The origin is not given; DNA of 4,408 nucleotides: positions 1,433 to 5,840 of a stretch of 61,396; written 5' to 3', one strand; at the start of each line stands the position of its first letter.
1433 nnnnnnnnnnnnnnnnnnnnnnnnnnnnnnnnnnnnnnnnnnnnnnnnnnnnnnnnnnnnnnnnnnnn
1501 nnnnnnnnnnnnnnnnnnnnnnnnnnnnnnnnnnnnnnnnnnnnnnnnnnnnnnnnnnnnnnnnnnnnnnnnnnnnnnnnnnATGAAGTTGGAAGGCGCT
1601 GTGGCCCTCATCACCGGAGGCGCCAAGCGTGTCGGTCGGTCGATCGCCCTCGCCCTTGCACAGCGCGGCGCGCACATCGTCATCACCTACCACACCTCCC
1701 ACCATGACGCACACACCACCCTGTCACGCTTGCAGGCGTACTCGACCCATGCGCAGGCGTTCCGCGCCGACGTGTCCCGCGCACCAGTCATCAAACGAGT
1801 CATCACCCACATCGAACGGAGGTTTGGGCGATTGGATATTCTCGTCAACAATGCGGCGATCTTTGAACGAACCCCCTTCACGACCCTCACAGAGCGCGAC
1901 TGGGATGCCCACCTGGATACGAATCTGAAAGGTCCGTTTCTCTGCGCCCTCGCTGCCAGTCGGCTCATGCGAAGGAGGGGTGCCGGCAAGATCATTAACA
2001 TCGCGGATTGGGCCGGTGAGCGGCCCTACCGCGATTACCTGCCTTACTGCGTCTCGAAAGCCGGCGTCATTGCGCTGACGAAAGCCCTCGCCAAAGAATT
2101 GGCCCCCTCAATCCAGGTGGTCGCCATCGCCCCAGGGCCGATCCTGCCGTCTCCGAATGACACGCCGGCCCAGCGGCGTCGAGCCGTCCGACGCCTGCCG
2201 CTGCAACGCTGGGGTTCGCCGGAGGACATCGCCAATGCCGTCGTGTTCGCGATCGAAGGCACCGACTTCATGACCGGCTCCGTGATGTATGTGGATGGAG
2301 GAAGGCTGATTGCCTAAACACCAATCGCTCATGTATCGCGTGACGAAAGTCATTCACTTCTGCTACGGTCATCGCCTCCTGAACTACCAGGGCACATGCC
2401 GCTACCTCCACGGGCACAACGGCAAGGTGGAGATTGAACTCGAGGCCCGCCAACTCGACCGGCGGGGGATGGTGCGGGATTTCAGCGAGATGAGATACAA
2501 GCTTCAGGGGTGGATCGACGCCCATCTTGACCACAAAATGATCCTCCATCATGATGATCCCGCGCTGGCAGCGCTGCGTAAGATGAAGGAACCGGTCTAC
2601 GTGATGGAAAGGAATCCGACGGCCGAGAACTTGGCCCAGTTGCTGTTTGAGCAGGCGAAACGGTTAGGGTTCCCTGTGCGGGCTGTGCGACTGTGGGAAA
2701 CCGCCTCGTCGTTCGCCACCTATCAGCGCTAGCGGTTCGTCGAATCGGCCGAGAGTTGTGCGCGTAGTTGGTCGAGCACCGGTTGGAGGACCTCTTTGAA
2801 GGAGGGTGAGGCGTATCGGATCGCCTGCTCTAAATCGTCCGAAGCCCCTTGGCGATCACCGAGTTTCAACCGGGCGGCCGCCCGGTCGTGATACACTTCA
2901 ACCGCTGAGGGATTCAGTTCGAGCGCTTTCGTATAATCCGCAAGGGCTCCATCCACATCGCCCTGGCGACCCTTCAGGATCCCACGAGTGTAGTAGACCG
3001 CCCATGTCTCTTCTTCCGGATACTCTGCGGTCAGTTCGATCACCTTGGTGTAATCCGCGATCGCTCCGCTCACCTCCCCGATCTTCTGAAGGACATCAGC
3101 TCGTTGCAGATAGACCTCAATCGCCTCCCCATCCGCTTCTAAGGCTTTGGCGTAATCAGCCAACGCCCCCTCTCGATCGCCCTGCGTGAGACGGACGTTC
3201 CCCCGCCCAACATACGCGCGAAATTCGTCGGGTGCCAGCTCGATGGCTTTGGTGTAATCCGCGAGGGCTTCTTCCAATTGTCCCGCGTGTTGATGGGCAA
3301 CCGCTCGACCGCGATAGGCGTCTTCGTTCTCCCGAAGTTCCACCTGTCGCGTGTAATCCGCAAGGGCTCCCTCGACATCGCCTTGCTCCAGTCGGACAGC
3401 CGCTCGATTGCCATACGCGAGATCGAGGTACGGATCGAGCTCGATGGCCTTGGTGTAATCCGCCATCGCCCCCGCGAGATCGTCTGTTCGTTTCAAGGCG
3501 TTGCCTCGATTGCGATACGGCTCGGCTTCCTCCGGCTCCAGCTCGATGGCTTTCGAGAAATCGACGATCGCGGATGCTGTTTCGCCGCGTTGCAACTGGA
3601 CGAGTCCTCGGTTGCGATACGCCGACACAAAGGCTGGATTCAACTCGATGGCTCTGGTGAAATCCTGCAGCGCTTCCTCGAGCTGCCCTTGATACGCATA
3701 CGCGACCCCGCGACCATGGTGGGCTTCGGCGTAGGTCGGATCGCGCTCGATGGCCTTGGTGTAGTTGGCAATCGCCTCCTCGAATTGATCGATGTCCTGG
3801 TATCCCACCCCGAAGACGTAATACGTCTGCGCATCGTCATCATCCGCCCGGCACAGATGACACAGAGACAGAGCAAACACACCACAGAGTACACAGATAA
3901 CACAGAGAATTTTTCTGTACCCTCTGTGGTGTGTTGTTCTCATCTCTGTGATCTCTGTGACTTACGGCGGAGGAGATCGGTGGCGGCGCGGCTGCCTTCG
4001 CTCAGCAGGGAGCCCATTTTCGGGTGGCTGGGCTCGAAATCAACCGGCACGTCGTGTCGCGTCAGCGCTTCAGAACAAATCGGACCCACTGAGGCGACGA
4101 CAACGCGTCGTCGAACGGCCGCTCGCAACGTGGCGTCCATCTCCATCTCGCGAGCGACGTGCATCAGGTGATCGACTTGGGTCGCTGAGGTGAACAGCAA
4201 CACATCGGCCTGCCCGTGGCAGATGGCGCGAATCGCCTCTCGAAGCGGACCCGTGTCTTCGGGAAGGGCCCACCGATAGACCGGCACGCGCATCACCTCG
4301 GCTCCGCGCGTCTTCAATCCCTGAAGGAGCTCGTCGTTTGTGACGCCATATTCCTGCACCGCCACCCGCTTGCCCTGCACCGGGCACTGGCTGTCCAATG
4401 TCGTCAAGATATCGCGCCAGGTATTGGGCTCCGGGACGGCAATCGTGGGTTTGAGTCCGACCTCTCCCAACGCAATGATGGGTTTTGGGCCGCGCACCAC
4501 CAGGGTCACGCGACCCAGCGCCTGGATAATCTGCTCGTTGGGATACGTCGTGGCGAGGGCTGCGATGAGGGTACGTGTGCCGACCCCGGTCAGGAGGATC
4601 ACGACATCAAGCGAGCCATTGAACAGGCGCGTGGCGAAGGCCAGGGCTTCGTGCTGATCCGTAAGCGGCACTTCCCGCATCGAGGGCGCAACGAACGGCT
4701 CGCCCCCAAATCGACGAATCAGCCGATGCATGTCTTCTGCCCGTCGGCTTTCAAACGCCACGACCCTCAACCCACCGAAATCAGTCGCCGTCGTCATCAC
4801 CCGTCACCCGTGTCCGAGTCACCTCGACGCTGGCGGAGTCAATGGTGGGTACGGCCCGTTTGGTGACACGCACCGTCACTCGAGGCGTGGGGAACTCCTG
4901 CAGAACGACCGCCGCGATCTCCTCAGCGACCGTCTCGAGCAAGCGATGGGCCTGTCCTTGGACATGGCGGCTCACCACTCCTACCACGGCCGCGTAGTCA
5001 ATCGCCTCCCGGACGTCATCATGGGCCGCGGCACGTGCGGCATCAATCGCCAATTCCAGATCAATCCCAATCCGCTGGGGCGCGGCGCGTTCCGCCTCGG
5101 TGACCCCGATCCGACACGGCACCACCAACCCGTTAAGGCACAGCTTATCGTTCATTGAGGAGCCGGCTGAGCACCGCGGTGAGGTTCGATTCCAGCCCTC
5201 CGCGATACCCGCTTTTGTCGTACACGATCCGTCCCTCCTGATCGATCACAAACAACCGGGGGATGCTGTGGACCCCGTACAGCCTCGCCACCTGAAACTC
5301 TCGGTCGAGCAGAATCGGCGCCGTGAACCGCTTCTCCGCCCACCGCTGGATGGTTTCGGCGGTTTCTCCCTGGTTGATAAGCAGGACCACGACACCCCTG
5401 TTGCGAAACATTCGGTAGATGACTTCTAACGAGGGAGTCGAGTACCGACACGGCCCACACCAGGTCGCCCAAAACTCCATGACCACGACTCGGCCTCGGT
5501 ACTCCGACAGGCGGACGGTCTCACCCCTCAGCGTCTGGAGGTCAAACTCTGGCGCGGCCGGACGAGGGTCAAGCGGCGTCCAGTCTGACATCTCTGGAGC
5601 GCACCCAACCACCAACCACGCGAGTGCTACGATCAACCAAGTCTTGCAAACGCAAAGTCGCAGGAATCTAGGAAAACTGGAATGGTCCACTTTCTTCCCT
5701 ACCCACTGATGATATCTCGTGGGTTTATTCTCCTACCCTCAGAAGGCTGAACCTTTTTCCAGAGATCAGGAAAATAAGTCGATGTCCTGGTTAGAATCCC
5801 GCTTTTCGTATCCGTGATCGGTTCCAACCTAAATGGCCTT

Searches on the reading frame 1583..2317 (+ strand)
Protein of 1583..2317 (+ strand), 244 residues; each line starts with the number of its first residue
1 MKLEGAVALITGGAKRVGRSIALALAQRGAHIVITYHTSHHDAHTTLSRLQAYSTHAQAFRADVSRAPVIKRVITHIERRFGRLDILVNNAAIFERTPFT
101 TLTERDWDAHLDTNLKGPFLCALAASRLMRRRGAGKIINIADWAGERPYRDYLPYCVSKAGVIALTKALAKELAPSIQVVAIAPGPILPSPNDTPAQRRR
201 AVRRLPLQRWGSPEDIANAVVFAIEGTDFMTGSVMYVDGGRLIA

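Call 105: search_protein_families(library=pfam, max_evalue=0.000001, proteins=[window:1583-2317:+])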
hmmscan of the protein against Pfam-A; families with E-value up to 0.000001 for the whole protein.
window:1583-2317:+ (244 aa): 3 families
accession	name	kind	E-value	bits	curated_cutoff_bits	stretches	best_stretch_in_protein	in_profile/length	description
PF13561.12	adh_short_C2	-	2.6e-52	178.2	27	1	17-240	8-234/236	Enoyl-(Acyl carrier protein) reductase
PF00106.31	adh_short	-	5.6e-48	163.4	26.6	1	7-188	2-183/195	short chain dehydrogenase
PF08659.16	KR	-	4.1e-13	50.1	22.6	1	7-117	2-115/180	KR domain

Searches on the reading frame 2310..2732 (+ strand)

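Call 105: search_protein_families(library=pfam, max_evalue=0.000001, proteins=[window:2310-2732:+])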
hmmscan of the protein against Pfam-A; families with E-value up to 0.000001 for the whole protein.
window:2310-2732:+ (140 aa): 1 family
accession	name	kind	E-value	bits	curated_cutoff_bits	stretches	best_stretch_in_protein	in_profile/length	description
PF01242.24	PTPS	-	1.4e-30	106.1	22.4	1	11-139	2-119/121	6-pyruvoyl tetrahydropterin synthase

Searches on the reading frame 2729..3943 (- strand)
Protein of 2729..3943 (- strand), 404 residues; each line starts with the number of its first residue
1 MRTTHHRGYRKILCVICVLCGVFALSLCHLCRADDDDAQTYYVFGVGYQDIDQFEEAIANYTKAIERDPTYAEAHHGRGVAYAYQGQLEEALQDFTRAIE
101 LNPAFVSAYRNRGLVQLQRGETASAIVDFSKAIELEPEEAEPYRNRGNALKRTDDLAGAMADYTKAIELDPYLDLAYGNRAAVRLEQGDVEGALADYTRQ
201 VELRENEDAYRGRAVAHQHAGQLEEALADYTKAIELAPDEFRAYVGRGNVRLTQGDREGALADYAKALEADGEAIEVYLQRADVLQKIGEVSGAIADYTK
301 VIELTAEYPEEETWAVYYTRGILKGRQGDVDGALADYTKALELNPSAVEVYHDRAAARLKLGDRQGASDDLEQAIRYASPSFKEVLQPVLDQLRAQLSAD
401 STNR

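Call 105: search_protein_families(library=pfam, max_evalue=0.000001, proteins=[window:2729-3943:-])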
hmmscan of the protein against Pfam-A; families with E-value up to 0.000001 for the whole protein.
window:2729-3943:- (404 aa): 16 families
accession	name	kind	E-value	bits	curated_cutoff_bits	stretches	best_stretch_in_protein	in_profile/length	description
PF00515.34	TPR_1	-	2.3e-67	220.7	27.8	2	72-104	1-33/34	Tetratricopeptide repeat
PF07719.23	TPR_2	-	7e-57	185.3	27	1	72-104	1-33/34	Tetratricopeptide repeat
PF13414.12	TPR_11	-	3.3e-55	184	26.8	4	81-120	3-42/42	TPR repeat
PF13181.12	TPR_8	-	3.1e-44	145.8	25.7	0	72-104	1-33/34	Tetratricopeptide repeat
PF13431.12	TPR_17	-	3.1e-41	136.6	24.4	1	61-93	2-34/34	Tetratricopeptide repeat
PF13432.12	TPR_16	-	8.2e-28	96.9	32.7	2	48-103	7-62/65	Tetratricopeptide repeat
PF13424.12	TPR_12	-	9.5e-26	90.2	30.1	0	40-101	5-74/77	Tetratricopeptide repeat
PF13371.12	TPR_9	-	2.1e-25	88.9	35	0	84-139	7-62/73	Tetratricopeptide repeat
PF13428.12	TPR_14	-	5.3e-19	67.2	23.5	0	208-247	2-41/44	Tetratricopeptide repeat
PF14559.12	TPR_19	-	1e-17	64.6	25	0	53-103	6-56/68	Tetratricopeptide repeat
PF13174.12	TPR_6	-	8.5e-13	48.5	26.3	0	78-103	6-31/33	Tetratricopeptide repeat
PF12569.14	NatA_aux_su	-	1.1e-09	38.2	33.3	0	40-101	194-255/515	N-terminal acetyltransferase A, auxiliary subunit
PF25575.1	TPR_BSK1_C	-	9e-09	35.7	42.2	0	53-108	57-113/118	Serine/threonine-protein kinase BSK1-like, TPR repeats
PF23914.1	TPR_CcmH_CycH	-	1.2e-08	35.4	42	0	113-208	57-155/158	Cytochrome c-type biogenesis protein H TPR domain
PF13374.12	TPR_10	-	3.4e-08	33.7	27.5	0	79-101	9-31/42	Tetratricopeptide repeat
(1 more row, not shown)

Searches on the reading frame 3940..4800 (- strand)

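Call 105: search_protein_families(library=pfam, max_evalue=0.000001, proteins=[window:3940-4800:-])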
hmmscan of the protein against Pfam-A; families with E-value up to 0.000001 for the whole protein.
window:3940-4800:- (286 aa): 1 family
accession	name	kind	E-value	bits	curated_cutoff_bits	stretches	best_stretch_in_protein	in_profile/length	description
PF02602.20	HEM4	-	2.5e-38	131.9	27.5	1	23-266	2-230/231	Uroporphyrinogen-III synthase HemD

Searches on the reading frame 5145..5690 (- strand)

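Call 105: search_protein_families(library=pfam, max_evalue=0.000001, proteins=[window:5145-5690:-])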
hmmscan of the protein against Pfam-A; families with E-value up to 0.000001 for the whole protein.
window:5145-5690:- (181 aa): 4 families
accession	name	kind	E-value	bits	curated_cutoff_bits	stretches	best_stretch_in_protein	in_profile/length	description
PF00578.27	AhpC-TSA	-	1.6e-26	93.1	26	1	45-157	4-123/124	AhpC/TSA family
PF08534.16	Redoxin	-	1.3e-24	87.1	26.6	1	45-174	5-148/148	Redoxin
PF13905.12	Thioredoxin_8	-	4.8e-12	46.5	27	1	66-155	1-94/94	Thioredoxin-like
PF00085.26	Thioredoxin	-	3e-09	37.2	23.5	1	67-116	19-67/103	Thioredoxin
